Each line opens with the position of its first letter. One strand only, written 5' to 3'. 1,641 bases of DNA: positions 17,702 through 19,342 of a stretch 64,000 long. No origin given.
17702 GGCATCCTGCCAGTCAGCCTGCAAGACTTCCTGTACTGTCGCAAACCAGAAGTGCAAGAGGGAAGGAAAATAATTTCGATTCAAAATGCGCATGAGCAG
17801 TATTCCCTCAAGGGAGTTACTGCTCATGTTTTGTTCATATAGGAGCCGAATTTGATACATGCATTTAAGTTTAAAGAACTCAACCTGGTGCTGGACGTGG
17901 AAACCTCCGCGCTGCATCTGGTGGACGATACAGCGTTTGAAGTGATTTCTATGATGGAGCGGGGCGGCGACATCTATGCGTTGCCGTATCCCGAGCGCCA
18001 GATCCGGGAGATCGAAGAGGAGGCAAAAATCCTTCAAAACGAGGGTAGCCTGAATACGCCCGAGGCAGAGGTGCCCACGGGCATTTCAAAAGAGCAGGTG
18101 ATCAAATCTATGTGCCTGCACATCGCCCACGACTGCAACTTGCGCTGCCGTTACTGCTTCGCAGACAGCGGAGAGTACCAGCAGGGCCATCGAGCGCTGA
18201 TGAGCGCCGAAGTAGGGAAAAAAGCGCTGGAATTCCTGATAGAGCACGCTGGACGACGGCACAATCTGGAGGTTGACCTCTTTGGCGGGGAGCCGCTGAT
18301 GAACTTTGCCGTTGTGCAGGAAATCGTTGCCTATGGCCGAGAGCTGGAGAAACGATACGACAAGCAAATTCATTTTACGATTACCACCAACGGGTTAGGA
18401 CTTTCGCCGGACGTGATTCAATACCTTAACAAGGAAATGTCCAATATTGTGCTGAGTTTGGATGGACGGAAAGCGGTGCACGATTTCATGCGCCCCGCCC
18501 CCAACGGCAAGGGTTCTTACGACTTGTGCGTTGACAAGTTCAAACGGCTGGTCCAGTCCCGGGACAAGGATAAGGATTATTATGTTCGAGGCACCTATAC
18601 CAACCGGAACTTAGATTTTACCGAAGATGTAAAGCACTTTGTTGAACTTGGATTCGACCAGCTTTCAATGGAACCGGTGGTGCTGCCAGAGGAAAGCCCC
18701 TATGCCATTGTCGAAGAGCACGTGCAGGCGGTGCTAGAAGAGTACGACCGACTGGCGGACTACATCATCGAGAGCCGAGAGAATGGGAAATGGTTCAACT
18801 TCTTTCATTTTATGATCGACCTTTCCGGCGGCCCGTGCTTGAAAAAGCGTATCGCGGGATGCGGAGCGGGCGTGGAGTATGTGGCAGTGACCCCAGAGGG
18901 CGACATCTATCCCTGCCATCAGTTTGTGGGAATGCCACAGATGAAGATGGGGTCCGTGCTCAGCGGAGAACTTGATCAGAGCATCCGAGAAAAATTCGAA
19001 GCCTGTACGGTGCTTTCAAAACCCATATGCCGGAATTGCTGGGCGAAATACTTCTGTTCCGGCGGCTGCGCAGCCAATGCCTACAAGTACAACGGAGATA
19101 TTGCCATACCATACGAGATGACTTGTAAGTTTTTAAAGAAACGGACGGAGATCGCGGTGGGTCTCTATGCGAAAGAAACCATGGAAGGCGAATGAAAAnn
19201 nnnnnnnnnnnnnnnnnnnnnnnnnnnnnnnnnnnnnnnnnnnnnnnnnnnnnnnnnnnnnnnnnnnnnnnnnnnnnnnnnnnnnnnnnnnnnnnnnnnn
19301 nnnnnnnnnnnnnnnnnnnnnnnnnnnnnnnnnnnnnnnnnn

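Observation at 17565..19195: Unlisted 47-aa SCIFF precursor plus radical-SAM/SPASM maturase: a ranthipeptide RiPP locus inside housekeeping genes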

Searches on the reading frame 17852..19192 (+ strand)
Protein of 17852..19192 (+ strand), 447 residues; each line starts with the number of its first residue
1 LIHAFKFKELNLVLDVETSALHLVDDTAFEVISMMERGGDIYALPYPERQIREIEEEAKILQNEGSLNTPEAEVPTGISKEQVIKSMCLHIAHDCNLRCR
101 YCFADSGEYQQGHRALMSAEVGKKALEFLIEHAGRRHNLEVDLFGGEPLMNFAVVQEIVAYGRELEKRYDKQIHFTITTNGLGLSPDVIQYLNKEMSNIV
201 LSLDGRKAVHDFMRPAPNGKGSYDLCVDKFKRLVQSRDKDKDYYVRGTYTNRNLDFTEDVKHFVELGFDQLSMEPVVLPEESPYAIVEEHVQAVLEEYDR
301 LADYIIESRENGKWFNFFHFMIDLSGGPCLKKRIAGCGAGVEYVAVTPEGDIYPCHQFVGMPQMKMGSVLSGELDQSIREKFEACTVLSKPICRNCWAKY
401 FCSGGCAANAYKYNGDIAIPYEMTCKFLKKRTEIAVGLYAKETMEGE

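Call 3: search_protein_families(library=ncbifam, proteins=[window:17852-19192:+], max_evalue=0.01)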
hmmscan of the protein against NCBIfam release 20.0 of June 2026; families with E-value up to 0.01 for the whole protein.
window:17852-19192:+ (447 aa): 77 families (the best 25 are shown)
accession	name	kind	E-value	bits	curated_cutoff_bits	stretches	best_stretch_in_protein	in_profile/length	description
TIGR03974.1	rSAM_six_Cys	equivalog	3e-186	619.7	425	1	2-438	1-448/451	thioether cross-link-forming SCIFF peptide maturase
NF040492.1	not_ScfB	exception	4.5e-158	526.8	855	1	2-440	4-449/450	ScfB-related radical SAM/SPASM orphan maturase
NF047865.1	rSAM_PapB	equivalog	5e-80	269.2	340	1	84-418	2-328/330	PapB family radical SAM/SPASM ranthipeptide maturase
TIGR04064.1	rSAM_nif11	equivalog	2.5e-74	250.7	518.7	1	3-439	5-433/459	nif11-like peptide radical SAM maturase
TIGR03906.1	quino_hemo_SAM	equivalog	7.4e-71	239.2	453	1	2-441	3-449/467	quinohemoprotein amine dehydrogenase maturation protein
TIGR04068.1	rSAM_ocin_clost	equivalog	3.5e-50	171.2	500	2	1-262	1-257/462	Cys-rich peptide radical SAM maturase CcpM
TIGR03978.1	rSAM_paired_1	equivalog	4.2e-35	121.4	370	1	91-421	89-431/466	His-Xaa-Ser system radical SAM maturase HxsB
NF038107.1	rSAM_NF038107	equivalog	3e-32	112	600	1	88-417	88-411/444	Cys-every-fifth radical SAM/SPASM peptide maturase CefB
TIGR04115.1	rSAM_Cxxx_rpt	equivalog_domain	3.3e-32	112.3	350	1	85-415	2-334/359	radical SAM peptide maturase, CXXX-repeat target family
NF035951.1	rSAM_RumMC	equivalog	7.8e-31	107.3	720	2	50-236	76-262/510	RumMC family radical SAM sactipeptide maturase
TIGR03942.1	sulfatase_rSAM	equivalog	2.7e-30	105.7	349.45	1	91-425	7-343/363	anaerobic sulfatase maturase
NF041298.1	rSAM_mat_DynA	equivalog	2.8e-30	105.5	450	1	92-430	8-344/356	dynobactin maturation radical SAM/SPASM protein DynA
TIGR04163.1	rSAM_cobopep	equivalog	8.5e-30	103.8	375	1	89-443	68-423/428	peptide-modifying radical SAM enzyme CbpB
TIGR04280.1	geopep_mat_rSAM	hypoth_equivalog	2.7e-27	95.8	400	2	84-234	83-231/428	geopeptide radical SAM maturase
NF038170.1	lachnocin_rSAM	equivalog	2e-25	89.5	550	1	82-403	73-392/440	lachnocin radical SAM maturase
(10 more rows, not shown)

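Call 4: search_protein_families(library=pfam, proteins=[window:17852-19192:+], max_evalue=0.01)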
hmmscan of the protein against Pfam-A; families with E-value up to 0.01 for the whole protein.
window:17852-19192:+ (447 aa): 3 families
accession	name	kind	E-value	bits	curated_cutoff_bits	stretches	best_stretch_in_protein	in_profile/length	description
PF04055.27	Radical_SAM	-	1.3e-12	48.6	29.5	1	92-214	4-121/166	Radical SAM superfamily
PF13353.11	Fer4_12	-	1e-10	42.5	22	1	88-222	8-131/137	4Fe-4S single cluster domain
PF13186.11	SPASM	-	6.4e-05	23.6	21.5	1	337-397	1-67/67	Iron-sulfur cluster-binding domain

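Call 7: search_solved_structures(query=window:17852-19192:+, show_alignments=1)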
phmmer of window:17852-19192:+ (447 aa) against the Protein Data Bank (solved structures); distinct sequences matched with E-value up to 0.001: 8.
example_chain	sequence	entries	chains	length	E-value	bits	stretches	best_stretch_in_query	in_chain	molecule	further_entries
5wgg_A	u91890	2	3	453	3.9e-144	484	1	1-442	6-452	Radical SAM domain protein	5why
8vpo_A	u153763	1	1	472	3.2e-14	55.8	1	80-426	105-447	Radical SAM core domain-containing protein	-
4k37_A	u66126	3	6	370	1e-07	34.4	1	92-430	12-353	Anaerobic sulfatase-maturating enzyme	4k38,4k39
4k36_A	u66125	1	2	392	1.2e-07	34.1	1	92-430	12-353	Anaerobic sulfatase-maturating enzyme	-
9gm3_A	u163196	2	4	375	2.4e-07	33.2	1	88-228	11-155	ChlB radical SAM domain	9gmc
6c8v_A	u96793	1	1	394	9.2e-06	27.9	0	335-419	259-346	Coenzyme PQQ synthesis protein E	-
5v1q_A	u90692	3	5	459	8.1e-05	24.8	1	90-412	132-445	Radical SAM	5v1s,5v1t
6y1x_A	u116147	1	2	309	0.00021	23.5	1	87-204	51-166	Radical SAM domain protein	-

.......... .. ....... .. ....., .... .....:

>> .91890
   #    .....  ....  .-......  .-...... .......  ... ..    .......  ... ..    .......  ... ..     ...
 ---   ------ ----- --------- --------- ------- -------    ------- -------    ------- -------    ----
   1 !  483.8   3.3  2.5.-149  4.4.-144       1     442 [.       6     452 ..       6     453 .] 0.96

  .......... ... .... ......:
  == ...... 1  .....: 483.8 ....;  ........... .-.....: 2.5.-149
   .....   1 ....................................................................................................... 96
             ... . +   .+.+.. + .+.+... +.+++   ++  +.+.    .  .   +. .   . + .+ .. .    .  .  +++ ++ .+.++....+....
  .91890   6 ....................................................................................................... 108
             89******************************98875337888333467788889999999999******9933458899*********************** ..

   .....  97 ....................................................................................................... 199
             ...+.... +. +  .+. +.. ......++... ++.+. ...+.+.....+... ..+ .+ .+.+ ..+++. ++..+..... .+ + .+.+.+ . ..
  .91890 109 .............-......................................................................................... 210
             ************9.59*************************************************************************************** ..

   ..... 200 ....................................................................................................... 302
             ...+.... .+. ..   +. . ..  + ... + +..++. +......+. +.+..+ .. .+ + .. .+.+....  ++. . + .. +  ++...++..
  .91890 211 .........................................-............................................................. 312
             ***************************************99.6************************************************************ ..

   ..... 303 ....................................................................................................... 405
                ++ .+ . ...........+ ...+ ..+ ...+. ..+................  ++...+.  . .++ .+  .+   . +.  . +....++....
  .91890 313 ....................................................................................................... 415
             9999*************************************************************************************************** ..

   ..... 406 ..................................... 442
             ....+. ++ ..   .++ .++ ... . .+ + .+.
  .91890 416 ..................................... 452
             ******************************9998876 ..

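Call 8: find_related_loci(query=window:17852-19192:+, collection=genome_contigs, flank=6000)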
Query window:17852-19192:+ (447 aa) in genome_contigs; peptide patterns used: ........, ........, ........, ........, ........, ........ (x = any residue, [..] = any of these).
599 stretches matched a pattern (row limit reached: there are more); 557 encode a relative of the query (tblastn E <= 1e-3); the best 80 are kept; 80 distinct loci.
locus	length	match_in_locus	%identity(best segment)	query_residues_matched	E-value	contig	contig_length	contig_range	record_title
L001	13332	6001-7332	67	1-446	0e+0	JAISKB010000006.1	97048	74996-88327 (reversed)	MAG: Christensenellaceae bacterium isolate Hs463_bin26 k119_1056113, whole genome shotgun sequence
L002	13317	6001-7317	64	1-442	0e+0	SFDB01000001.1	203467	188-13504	MAG: Clostridiales bacterium isolate W0P20.010 Contig1, whole genome shotgun sequence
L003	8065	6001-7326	60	1-443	0e+0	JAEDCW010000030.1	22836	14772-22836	MAG: Clostridia bacterium isolate MAG016 NODE_1564_length_22836_cov_5.631491, whole genome shotgun sequence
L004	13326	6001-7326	59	1-442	0e+0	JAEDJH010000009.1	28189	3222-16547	MAG: Clostridia bacterium isolate MAG183 NODE_1286_length_28189_cov_29.736404, whole genome shotgun sequence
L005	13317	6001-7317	60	1-442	0e+0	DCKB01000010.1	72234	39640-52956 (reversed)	MAG TPA_asm: Christensenella sp. UBA1685 UBA1685_contig_2019, whole genome shotgun sequence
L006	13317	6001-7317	60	1-442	0e+0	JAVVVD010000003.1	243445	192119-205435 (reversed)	MAG: Clostridia bacterium isolate CGS10Y2-bin70 NODE_3_length_243445_cov_25.967679, whole genome shotgun sequence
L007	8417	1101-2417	59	1-442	0e+0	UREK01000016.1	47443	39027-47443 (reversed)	uncultured Clostridiales bacterium isolate UMGS922 genome assembly, contig: NODE_220_length_47443_cov_8.194564, whole ge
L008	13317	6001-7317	59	1-442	0e+0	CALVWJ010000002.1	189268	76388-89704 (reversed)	MAG: uncultured Clostridia bacterium isolate BRZ_CQ__bin28 genome assembly, contig: BRZ_CQ__NODE_93_length_189268_cov_6.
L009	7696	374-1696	57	1-443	0e+0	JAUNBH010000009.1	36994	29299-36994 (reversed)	MAG: Clostridia bacterium isolate S1R_St_33 NODE_437_length_36994_cov_7.948753, whole genome shotgun sequence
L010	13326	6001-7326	57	1-445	0e+0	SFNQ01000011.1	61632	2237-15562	MAG: Clostridiales bacterium isolate W2P7.006 Contig72, whole genome shotgun sequence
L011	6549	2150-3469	59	1-442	0e+0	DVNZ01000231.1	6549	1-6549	MAG TPA_asm: Candidatus Aphodomorpha intestinavium isolate ChiGjej2B2-16831 ChiGjej2B2M5__C778340_L6549_SRR6323342, whol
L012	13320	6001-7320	61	1-442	0e+0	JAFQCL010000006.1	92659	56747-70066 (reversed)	MAG: Clostridia bacterium isolate RGIG1693 Goat_Cecum-2__c133859, whole genome shotgun sequence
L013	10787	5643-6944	61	1-438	2e-180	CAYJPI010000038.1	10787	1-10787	MAG TPA_asm: uncultured Oscillospiraceae bacterium isolate ERP123703_co4_25 genome assembly, contig: NODE_3744_length_10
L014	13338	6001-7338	59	1-442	5e-180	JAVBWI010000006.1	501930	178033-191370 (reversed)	MAG: Clostridia bacterium isolate ZNE14_Bin7 all_Scaff005849, whole genome shotgun sequence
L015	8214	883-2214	56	1-447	2e-179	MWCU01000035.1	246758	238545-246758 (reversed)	MAG: Firmicutes bacterium ADurb.Bin182 BWY11_contig000035, whole genome shotgun sequence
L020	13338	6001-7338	58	1-442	4e-178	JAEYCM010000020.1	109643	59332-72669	MAG: Bacillota bacterium isolate OH_HFB_122 k127_1413099, whole genome shotgun sequence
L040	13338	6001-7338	55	1-442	3e-168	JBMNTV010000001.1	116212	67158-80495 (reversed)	MAG: Christensenellales bacterium isolate SBF912SR6HQ0001 scaffold_288_c1, whole genome shotgun sequence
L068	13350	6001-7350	53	1-443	1e-162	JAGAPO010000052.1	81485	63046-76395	MAG: Lachnospiraceae bacterium isolate RGIG8657 Water_deer_Cecum.Co__c495192, whole genome shotgun sequence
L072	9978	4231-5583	53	1-445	5e-162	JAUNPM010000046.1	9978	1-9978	MAG: Clostridia bacterium isolate S36M_St_2_sub NODE_4086_length_9978_cov_6.218382, whole genome shotgun sequence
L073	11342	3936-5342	52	1-443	5e-161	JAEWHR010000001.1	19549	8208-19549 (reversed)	MAG: Bacillota bacterium isolate OH_PBlB_75 k127_768314, whole genome shotgun sequence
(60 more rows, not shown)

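Call 25: list_cluster_members(proteins=[window:17631-17771:+, window:17852-19192:+, window:17163-17558:+])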
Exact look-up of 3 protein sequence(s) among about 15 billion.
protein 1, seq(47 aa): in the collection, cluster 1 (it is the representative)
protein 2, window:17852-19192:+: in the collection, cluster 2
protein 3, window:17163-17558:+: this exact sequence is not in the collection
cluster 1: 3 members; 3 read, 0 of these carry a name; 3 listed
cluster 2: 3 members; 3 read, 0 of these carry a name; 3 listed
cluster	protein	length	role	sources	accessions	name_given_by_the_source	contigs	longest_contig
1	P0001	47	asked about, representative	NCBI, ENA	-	-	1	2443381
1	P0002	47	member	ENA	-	-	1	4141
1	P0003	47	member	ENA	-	-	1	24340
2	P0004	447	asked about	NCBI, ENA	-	-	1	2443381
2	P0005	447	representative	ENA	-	-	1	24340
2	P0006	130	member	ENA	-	-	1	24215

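Call 28: find_encoding_contigs(protein=window:17852-19192:+, flank=6000, max_places=4)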
Protein window:17852-19192:+ (447 aa): no gene with exactly this product is on record in the collection.

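Call 43: search_protein_families(library=pfam, proteins=[L013:7067-8371:+, L013:8352-9287:+, L020:7362-8315:+, L020:8469-9761:+, L020:9724-10695:+, L040:7521-8789:+, L040:8792-9685:+, L068:7490-9643:+, L072:5685-7085:+, L073:8080-10029:+], max_evalue=0.00001)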
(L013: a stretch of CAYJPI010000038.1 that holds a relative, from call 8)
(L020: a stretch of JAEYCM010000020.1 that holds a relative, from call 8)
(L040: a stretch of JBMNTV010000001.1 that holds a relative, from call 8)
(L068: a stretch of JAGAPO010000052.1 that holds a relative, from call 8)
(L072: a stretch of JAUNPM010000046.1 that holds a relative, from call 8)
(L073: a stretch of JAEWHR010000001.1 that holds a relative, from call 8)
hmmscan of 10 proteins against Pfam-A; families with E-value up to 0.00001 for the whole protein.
L013:7067-8371:+ (435 aa): 4 families
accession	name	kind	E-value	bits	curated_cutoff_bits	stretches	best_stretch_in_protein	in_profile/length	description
PF22599.2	SecDF_P1_head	-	6.7e-20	71.5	27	1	134-239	18-114/114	SecDF, P1 head subdomain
PF02355.23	SecD_SecF_C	-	3.1e-18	66.3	20.5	1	240-412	12-186/189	Protein export membrane protein SecD/SecF, C-terminal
PF03176.21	MMPL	-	7.4e-10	38.7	20.5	1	223-414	108-303/333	MMPL family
PF21760.3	SecD_1st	-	9.2e-08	31.9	27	1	71-132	3-59/60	Protein translocase subunit SecDF, P1 domain, N-terminal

L013:8352-9287:+ (312 aa): 1 family
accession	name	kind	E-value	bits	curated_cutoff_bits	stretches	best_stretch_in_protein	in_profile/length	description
PF02355.23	SecD_SecF_C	-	3.1e-57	193.5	20.5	1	117-301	4-186/189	Protein export membrane protein SecD/SecF, C-terminal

L020:7362-8315:+ (318 aa): 1 family
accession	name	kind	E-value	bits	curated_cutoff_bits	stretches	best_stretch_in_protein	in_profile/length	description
PF03734.19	YkuD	-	1.5e-17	64.9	23.4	1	136-262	3-146/146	L,D-transpeptidase catalytic domain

L020:8469-9761:+ (431 aa): 2 families
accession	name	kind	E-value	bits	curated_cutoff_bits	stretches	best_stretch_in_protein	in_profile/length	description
PF22599.2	SecDF_P1_head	-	1.4e-11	44.7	27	1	134-236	19-114/114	SecDF, P1 head subdomain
PF02355.23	SecD_SecF_C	-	7.9e-08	32.4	20.5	1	238-393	13-170/189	Protein export membrane protein SecD/SecF, C-terminal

L020:9724-10695:+ (324 aa): 1 family
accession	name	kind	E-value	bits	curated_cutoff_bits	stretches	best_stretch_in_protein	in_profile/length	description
PF02355.23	SecD_SecF_C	-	9.9e-23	81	20.5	1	117-303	4-188/189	Protein export membrane protein SecD/SecF, C-terminal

L040:7521-8789:+ (423 aa): 4 families
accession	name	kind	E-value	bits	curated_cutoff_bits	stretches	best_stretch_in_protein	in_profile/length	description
PF22599.2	SecDF_P1_head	-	4.5e-22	78.5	27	1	136-232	18-113/114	SecDF, P1 head subdomain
PF02355.23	SecD_SecF_C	-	3e-17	63.1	20.5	1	234-406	12-186/189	Protein export membrane protein SecD/SecF, C-terminal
PF21760.3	SecD_1st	-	1.6e-08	34.3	27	1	74-134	4-59/60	Protein translocase subunit SecDF, P1 domain, N-terminal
PF03176.21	MMPL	-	3.2e-08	33.3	20.5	1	250-396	140-292/333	MMPL family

L040:8792-9685:+ (298 aa): 1 family
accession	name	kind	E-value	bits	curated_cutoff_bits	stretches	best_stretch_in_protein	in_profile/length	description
PF02355.23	SecD_SecF_C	-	1.6e-58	197.7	20.5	1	104-290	4-187/189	Protein export membrane protein SecD/SecF, C-terminal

L068:7490-9643:+ (718 aa): 5 families
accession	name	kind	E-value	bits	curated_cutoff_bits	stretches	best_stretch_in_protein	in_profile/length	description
PF02355.23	SecD_SecF_C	-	1.5e-73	246.7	20.5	2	522-709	5-188/189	Protein export membrane protein SecD/SecF, C-terminal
PF22599.2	SecDF_P1_head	-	1.8e-26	92.7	27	1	127-224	18-113/114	SecDF, P1 head subdomain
PF03176.21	MMPL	-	1.6e-11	44.2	20.5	1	195-387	94-292/333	MMPL family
PF21760.3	SecD_1st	-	1.8e-09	37.3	27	1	70-125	3-59/60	Protein translocase subunit SecDF, P1 domain, N-terminal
PF07549.19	Sec_GG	-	1.6e-06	27.9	20.3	0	43-58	9-24/28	SecD/SecF GG Motif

L072:5685-7085:+ (467 aa): 5 families
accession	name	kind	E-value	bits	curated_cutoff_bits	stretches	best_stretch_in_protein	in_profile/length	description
PF22599.2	SecDF_P1_head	-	1e-26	93.5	27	1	188-280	19-113/114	SecDF, P1 head subdomain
PF02355.23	SecD_SecF_C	-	4.9e-15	55.9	20.5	1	282-450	12-183/189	Protein export membrane protein SecD/SecF, C-terminal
PF21760.3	SecD_1st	-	1.4e-13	50.5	27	1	122-180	1-59/60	Protein translocase subunit SecDF, P1 domain, N-terminal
PF03176.21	MMPL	-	5.8e-07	29.2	20.5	1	302-459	144-308/333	MMPL family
PF00873.25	ACR_tran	-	2e-06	26.2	28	1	298-446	328-482/1021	AcrB/AcrD/AcrF family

L073:8080-10029:+ (650 aa): 4 families
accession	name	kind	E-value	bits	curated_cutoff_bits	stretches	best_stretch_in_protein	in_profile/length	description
PF04616.20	Glyco_hydro_43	-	4.2e-80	269.6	32.2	1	145-422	1-288/288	Glycosyl hydrolases family 43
PF17851.8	GH43_C2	-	6.9e-30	104.7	22.7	1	449-646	2-203/203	Beta xylosidase C-terminal Concanavalin A-like domain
PF12796.13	Ank_2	-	8.8e-10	39.5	27.3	1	19-105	3-84/90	Ankyrin repeats (3 copies)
PF13637.12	Ank_4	-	2.2e-07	31.4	22.7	1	53-100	4-50/50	Ankyrin repeats (many copies)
